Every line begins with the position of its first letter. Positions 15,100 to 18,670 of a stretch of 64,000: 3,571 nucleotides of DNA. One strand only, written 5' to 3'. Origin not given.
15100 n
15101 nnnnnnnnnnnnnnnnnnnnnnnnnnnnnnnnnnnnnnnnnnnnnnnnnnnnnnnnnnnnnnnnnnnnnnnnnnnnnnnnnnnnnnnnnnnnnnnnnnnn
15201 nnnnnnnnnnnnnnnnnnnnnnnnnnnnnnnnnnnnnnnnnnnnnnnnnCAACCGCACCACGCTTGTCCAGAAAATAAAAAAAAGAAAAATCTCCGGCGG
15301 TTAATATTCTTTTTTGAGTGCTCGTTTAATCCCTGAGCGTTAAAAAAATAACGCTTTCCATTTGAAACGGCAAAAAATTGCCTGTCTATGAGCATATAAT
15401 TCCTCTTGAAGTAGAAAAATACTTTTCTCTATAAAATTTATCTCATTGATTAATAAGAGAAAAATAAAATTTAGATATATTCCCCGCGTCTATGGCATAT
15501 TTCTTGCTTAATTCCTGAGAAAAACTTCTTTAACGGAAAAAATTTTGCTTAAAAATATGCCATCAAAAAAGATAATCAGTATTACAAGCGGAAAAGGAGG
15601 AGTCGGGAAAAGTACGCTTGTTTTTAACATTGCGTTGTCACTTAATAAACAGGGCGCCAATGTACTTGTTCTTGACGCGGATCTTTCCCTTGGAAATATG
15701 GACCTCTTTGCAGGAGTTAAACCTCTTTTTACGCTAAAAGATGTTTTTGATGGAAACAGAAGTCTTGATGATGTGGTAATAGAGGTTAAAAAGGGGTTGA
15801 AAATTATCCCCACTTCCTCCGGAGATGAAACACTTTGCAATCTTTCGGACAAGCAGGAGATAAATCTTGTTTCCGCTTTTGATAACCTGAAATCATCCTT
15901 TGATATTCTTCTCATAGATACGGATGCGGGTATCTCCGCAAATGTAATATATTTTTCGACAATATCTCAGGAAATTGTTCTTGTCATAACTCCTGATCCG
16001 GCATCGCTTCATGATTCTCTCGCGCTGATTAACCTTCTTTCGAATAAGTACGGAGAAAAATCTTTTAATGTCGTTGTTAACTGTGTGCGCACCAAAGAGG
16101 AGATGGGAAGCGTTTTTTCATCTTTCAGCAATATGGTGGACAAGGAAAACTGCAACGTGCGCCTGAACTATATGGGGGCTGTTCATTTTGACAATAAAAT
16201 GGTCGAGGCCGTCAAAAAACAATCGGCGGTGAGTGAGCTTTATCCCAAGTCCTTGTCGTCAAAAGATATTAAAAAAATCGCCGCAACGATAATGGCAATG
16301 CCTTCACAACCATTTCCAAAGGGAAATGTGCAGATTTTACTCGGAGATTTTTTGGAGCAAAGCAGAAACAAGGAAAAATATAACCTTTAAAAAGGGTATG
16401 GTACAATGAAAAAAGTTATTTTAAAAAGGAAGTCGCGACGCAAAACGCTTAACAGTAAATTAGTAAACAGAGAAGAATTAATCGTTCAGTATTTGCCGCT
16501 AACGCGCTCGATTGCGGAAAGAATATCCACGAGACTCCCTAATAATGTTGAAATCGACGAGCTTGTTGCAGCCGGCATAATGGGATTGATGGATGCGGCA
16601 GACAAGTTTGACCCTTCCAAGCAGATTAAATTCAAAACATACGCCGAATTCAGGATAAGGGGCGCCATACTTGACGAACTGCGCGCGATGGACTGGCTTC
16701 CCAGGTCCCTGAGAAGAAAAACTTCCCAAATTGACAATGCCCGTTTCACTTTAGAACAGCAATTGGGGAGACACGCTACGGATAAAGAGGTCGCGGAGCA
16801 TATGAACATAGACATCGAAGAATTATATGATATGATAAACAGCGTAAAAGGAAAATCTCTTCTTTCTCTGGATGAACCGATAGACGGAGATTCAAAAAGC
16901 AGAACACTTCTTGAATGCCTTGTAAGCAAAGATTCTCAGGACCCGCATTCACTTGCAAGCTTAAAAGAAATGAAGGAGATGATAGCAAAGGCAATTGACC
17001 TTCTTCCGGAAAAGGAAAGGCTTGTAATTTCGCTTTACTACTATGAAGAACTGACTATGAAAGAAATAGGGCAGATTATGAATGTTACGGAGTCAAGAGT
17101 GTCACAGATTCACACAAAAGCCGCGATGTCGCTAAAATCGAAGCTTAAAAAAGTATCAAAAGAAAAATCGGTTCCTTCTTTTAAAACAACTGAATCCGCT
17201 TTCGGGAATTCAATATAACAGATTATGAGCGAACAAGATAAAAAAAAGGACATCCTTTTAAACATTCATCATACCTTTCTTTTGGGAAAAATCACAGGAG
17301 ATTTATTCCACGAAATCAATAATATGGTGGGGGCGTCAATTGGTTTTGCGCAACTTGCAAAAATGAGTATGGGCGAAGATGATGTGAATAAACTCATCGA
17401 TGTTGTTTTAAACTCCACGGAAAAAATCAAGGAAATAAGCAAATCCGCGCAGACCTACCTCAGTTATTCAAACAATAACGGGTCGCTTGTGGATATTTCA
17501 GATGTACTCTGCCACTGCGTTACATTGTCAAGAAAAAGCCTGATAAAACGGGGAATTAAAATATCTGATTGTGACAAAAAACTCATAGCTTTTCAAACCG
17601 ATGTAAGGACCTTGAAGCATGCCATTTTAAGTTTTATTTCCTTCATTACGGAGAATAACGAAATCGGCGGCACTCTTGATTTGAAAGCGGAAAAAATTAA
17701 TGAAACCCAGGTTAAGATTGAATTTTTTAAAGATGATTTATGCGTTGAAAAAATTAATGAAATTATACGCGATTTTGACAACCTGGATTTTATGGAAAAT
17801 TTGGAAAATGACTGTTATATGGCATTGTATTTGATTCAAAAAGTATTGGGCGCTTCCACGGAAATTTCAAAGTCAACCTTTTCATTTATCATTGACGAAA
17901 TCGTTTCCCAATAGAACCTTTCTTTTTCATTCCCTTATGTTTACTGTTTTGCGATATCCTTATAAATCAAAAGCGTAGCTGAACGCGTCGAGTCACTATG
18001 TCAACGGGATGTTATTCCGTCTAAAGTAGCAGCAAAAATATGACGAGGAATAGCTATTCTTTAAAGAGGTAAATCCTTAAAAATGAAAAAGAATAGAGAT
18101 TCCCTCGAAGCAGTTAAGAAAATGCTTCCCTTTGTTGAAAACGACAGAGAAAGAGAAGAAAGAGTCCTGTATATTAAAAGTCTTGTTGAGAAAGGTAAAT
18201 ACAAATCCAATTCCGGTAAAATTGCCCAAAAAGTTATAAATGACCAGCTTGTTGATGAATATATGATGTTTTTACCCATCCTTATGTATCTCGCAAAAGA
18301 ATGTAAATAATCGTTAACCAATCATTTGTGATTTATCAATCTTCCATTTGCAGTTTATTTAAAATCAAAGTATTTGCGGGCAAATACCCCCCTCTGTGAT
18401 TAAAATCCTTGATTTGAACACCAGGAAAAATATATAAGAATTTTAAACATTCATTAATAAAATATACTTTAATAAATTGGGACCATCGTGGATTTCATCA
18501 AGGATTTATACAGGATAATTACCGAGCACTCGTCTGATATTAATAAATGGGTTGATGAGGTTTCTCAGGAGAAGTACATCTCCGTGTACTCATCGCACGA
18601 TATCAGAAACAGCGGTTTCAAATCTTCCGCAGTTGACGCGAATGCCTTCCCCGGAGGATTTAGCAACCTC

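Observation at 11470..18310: Compact regulatory cascade: hybrid HK / sigma-54 activator, sigma-54 promoter, then flhG-fliA-pseudo-HK-flgM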

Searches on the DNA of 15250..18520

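Call 92: search_rna_families(source=window, start=15250, end=18520, threshold=evalue, max_evalue=1)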
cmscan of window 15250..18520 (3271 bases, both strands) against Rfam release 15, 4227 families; matches with E-value up to 1: 1.
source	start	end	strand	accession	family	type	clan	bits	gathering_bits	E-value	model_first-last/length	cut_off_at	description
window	17536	17660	+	RF02168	PVT1_5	Gene; lncRNA;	-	23.1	60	0.88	1-133/133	no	Pvt1 oncogene conserved region 5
